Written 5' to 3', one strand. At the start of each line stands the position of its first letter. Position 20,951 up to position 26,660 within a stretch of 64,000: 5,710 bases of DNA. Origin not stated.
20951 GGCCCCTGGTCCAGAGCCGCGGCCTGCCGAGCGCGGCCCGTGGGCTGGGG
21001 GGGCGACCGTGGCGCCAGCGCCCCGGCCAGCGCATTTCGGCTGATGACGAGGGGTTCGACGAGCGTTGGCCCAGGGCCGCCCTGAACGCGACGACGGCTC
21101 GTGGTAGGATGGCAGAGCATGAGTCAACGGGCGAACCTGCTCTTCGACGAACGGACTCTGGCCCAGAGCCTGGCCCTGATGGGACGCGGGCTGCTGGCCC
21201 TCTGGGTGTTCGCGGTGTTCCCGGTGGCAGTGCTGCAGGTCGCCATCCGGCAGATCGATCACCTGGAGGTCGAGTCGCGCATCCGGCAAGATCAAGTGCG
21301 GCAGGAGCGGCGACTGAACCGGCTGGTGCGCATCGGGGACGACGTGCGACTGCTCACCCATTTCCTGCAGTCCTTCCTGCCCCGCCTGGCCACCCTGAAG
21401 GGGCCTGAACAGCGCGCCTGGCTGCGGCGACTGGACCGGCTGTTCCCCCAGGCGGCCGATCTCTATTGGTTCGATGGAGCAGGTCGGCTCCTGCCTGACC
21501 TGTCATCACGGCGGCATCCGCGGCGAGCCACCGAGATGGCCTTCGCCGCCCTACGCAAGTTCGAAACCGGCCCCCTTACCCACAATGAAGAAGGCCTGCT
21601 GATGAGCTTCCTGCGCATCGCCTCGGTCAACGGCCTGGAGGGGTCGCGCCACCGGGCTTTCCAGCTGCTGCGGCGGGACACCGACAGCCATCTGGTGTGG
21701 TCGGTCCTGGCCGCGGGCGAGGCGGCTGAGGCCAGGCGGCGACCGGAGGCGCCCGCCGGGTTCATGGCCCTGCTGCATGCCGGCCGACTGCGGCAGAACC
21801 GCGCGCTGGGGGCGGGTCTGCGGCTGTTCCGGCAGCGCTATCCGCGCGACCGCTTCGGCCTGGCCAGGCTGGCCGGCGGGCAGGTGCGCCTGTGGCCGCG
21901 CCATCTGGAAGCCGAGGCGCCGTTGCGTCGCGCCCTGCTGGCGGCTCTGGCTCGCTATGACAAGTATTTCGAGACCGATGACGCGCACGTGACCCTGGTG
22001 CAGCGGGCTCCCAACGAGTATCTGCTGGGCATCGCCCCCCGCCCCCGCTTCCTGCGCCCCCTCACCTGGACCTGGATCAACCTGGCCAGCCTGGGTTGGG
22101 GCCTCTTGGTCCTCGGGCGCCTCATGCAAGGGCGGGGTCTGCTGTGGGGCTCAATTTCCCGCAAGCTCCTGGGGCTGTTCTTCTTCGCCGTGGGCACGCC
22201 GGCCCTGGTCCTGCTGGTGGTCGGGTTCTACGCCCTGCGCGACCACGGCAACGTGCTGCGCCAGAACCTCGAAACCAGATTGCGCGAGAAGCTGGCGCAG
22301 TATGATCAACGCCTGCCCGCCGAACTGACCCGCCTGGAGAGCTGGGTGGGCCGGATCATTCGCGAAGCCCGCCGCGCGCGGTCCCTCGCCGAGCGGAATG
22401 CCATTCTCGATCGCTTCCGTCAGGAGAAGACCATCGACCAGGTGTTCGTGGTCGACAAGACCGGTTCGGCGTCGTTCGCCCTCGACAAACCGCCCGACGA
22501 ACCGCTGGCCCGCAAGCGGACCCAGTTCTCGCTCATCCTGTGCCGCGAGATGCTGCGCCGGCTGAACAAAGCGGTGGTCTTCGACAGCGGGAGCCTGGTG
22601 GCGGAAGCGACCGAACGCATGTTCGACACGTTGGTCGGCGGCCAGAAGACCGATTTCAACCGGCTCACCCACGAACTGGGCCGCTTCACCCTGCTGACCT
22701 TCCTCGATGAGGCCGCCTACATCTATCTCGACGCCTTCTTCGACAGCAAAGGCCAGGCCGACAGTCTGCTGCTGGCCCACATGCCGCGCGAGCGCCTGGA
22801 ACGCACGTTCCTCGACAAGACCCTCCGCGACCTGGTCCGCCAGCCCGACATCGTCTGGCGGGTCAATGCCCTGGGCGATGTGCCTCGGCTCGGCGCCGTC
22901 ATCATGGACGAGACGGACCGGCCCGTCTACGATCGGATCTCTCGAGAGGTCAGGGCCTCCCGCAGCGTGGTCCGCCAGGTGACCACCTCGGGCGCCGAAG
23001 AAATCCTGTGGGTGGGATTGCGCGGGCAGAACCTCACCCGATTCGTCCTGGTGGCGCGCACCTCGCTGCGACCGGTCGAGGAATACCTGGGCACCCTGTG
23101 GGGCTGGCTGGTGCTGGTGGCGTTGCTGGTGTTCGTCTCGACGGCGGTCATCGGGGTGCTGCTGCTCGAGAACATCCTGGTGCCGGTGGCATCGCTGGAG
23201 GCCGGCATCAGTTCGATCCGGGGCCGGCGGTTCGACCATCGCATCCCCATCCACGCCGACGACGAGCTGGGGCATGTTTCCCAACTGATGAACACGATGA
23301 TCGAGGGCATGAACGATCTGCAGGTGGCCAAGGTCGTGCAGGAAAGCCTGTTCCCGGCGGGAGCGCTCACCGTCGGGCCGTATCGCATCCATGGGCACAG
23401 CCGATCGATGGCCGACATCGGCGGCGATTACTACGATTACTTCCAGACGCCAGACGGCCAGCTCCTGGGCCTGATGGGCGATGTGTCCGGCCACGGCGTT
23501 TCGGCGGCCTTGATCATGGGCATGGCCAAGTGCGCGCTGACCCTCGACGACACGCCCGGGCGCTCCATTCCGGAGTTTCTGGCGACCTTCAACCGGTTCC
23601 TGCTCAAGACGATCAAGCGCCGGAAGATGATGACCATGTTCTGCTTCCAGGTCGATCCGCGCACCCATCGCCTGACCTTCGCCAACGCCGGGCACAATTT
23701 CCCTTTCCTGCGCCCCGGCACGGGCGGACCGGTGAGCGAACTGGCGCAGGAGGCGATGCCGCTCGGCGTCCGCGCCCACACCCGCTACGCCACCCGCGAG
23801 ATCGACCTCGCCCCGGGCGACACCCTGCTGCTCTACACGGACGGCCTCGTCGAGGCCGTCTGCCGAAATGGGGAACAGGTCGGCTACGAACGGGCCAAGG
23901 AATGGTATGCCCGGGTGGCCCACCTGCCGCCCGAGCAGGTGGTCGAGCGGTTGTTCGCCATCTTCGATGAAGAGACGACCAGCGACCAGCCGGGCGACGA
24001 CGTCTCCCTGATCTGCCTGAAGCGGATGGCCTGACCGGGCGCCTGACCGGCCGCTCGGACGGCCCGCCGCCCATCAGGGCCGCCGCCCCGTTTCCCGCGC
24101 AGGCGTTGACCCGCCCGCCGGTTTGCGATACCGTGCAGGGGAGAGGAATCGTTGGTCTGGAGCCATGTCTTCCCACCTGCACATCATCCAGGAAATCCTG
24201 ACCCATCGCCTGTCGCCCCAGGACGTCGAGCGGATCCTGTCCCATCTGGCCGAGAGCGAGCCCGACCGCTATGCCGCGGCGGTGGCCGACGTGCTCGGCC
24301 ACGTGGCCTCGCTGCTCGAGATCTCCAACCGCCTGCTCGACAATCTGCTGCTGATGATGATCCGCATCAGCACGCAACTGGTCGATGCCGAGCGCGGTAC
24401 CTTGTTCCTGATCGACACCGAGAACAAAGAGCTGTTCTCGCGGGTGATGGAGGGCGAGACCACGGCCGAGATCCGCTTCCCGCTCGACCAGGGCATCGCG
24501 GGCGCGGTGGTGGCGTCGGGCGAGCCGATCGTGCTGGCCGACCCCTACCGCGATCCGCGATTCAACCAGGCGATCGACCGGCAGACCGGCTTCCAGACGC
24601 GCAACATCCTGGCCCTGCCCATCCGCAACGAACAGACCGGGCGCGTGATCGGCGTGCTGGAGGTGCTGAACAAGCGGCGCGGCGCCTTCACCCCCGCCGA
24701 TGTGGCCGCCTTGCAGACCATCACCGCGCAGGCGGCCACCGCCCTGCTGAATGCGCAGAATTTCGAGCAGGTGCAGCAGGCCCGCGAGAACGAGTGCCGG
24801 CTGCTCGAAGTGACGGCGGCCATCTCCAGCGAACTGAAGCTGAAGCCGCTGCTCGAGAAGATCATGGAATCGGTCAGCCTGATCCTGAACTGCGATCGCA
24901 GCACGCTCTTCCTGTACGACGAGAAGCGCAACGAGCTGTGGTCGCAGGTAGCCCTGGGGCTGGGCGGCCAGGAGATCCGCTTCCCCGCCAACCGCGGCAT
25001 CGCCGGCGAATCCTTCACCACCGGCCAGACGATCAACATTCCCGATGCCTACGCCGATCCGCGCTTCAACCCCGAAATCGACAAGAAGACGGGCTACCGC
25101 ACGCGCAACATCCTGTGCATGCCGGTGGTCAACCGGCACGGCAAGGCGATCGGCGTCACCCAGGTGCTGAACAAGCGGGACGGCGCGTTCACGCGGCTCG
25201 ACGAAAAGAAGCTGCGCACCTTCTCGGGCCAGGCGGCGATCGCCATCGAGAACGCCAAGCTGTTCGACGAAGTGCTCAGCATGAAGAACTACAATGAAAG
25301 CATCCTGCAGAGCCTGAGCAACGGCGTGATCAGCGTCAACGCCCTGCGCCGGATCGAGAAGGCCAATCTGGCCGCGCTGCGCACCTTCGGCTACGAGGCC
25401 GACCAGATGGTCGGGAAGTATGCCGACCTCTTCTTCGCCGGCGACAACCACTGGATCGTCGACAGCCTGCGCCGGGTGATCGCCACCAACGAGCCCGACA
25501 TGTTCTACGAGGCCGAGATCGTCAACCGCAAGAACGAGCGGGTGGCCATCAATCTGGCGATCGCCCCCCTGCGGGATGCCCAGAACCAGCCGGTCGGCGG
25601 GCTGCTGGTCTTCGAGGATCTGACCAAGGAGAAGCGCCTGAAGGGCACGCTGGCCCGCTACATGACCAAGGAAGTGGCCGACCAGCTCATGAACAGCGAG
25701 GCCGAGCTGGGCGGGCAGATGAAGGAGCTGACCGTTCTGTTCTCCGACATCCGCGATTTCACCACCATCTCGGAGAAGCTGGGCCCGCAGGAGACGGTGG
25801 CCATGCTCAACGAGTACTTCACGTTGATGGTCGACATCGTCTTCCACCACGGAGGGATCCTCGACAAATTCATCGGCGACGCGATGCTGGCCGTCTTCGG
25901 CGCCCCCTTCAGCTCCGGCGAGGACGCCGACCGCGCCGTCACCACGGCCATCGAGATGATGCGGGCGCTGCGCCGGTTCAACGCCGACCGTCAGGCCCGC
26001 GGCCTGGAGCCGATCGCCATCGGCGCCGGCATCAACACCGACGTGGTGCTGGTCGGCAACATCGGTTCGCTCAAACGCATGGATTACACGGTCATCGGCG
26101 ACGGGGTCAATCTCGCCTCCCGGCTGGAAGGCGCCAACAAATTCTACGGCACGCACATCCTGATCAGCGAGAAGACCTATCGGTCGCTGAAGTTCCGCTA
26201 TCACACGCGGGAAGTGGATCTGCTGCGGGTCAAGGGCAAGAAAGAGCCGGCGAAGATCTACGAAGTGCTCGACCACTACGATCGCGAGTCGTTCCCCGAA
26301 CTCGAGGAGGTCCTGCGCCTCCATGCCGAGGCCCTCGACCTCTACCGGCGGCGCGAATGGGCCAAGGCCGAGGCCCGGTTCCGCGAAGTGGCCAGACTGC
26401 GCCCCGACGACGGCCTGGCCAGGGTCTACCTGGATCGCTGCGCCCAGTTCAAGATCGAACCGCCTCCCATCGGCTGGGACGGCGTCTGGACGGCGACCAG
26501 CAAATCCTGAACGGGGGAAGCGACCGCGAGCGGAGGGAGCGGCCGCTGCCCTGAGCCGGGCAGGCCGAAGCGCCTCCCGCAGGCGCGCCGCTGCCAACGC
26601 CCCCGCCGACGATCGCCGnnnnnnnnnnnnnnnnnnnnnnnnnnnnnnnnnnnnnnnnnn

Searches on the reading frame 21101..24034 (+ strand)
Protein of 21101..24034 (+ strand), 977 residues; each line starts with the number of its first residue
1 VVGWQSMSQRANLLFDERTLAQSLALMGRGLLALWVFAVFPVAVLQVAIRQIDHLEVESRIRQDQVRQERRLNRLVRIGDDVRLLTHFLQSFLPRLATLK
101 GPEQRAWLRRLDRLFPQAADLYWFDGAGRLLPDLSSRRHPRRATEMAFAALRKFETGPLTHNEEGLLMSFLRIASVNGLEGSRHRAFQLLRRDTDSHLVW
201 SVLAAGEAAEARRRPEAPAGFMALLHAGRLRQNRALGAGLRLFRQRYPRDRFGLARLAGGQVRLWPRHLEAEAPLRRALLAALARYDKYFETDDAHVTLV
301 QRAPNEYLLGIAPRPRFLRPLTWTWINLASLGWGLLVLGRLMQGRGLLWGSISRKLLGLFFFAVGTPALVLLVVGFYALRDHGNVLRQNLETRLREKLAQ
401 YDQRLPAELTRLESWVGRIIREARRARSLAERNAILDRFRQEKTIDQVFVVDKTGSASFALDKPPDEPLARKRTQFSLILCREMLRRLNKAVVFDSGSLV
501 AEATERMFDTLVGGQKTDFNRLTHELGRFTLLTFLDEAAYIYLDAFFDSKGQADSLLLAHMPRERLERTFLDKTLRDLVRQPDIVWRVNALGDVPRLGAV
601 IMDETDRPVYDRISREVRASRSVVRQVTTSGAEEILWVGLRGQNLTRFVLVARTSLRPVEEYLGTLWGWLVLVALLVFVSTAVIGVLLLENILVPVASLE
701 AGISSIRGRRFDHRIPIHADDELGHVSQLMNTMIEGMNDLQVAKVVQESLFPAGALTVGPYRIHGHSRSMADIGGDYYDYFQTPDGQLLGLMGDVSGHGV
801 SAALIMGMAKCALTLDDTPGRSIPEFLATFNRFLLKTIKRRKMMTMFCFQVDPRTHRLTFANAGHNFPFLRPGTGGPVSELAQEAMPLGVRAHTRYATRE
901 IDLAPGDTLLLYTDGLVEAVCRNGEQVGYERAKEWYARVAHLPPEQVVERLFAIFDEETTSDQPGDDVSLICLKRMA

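Call 60: search_protein_families(library=pfam, proteins=[window:21101-24034:+], max_evalue=0.001)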
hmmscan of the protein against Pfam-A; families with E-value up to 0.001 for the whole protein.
window:21101-24034:+ (977 aa): 2 families
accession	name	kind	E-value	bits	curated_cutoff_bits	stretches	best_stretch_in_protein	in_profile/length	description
PF07228.17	SpoIIE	-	6.8e-45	153.8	25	1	784-975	1-191/192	Stage II sporulation protein E (SpoIIE)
PF00672.30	HAMP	-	1.2e-06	29.2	25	1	691-736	5-50/53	HAMP domain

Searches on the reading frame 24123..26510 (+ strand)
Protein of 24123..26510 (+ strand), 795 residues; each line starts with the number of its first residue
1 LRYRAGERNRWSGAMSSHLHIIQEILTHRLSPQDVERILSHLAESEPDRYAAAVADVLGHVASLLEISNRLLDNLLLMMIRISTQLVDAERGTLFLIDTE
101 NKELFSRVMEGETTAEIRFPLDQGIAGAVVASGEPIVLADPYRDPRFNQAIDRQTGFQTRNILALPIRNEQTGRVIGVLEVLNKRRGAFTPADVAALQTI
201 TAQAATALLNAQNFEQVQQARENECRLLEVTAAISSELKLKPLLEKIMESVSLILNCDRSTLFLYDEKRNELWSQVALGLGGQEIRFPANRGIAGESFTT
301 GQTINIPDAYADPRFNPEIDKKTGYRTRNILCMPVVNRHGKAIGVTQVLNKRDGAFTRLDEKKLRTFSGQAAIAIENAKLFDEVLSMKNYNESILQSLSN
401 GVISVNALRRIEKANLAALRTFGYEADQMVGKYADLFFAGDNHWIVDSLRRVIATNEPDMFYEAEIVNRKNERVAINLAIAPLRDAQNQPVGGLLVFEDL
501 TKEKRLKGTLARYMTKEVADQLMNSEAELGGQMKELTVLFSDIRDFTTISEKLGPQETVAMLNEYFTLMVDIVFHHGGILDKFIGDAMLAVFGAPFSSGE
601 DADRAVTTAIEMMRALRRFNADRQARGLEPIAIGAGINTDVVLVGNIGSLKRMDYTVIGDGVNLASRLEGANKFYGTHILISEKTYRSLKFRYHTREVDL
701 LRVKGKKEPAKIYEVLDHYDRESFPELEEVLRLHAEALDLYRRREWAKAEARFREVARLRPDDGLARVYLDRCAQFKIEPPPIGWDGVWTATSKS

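Call 60: search_protein_families(library=pfam, proteins=[window:24123-26510:+], max_evalue=0.001)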
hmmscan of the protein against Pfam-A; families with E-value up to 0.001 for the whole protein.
window:24123-26510:+ (795 aa): 8 families
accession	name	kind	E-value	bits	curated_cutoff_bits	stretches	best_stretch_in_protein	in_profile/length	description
PF01590.32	GAF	-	2.6e-44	151.4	22.4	2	242-375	4-133/133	GAF domain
PF13185.12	GAF_2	-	5e-32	111.4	28.6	2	72-208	4-135/136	GAF domain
PF00211.25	Guanylate_cyc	-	1.9e-26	93.2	21.9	1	533-709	6-176/183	Adenylate and Guanylate cyclase catalytic domain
PF13492.12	GAF_3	-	2.1e-24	86.8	27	2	241-377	3-129/129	GAF domain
PF13426.13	PAS_9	-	1.4e-10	41.8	27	1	400-502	2-103/103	PAS domain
PF08448.16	PAS_4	-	5.9e-09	36.6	23.1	1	396-505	2-110/110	PAS fold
PF00989.32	PAS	-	1.3e-08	35.3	22.6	1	392-499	4-112/113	PAS fold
PF13188.13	PAS_8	-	0.00016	21.9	21.8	1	392-449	4-58/65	PAS domain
